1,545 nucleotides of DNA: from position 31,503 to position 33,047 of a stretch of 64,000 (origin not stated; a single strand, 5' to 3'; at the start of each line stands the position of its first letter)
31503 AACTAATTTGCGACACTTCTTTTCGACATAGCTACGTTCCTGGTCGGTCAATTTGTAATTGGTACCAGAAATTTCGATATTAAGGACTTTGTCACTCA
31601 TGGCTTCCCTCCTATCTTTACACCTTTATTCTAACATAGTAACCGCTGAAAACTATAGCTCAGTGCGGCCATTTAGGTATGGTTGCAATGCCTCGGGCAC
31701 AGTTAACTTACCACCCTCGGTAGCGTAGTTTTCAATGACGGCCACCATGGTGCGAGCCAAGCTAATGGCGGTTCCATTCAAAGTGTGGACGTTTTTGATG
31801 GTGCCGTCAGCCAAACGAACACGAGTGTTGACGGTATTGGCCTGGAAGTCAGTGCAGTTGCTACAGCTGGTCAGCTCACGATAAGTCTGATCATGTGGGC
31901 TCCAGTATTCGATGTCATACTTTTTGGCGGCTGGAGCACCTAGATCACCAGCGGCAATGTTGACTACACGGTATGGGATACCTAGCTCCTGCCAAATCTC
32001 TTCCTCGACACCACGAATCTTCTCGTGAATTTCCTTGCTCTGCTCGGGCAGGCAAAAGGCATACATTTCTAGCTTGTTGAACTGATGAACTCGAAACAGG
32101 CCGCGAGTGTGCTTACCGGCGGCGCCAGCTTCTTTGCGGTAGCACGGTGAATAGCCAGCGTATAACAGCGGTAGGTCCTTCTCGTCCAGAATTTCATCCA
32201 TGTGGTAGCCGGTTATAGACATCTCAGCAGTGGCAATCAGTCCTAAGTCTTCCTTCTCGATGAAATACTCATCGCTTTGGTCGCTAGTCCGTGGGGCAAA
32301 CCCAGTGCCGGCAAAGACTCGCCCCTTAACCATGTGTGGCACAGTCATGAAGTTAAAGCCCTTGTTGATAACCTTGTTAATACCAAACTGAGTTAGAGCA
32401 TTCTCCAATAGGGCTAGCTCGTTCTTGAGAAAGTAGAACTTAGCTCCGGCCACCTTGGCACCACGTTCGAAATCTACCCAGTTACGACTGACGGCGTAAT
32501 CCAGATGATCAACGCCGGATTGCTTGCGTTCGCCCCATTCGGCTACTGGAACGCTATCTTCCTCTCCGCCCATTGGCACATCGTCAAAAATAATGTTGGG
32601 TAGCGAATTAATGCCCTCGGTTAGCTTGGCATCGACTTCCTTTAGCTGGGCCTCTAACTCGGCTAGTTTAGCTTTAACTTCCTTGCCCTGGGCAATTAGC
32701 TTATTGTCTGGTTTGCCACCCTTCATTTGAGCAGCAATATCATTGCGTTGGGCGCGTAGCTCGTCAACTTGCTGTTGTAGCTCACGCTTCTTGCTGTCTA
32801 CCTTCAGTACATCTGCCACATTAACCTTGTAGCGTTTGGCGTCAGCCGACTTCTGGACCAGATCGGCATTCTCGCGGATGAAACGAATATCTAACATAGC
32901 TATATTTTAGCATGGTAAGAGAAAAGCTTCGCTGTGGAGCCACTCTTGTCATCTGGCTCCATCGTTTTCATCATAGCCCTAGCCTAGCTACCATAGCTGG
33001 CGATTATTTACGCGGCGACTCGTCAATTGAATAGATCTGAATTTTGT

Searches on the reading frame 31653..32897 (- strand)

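Call 13: search_protein_families(library=pfam, proteins=[window:31653-32897:-])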
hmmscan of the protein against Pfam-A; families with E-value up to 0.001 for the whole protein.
window:31653-32897:- (414 aa): 3 families
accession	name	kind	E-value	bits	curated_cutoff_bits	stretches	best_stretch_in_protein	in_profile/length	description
PF00587.30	tRNA-synt_2b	-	6.8e-39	134.2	29.3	1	215-391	8-179/179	tRNA synthetase class II core domain (G, H, P, S and T)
PF02403.27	Seryl_tRNA_N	-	1e-22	80.8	28.2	1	1-102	1-107/108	Seryl-tRNA synthetase N-terminal domain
PF05531.17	NPV_P10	-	0.00073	20.4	29.8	0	28-55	11-38/75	Nucleopolyhedrovirus P10 protein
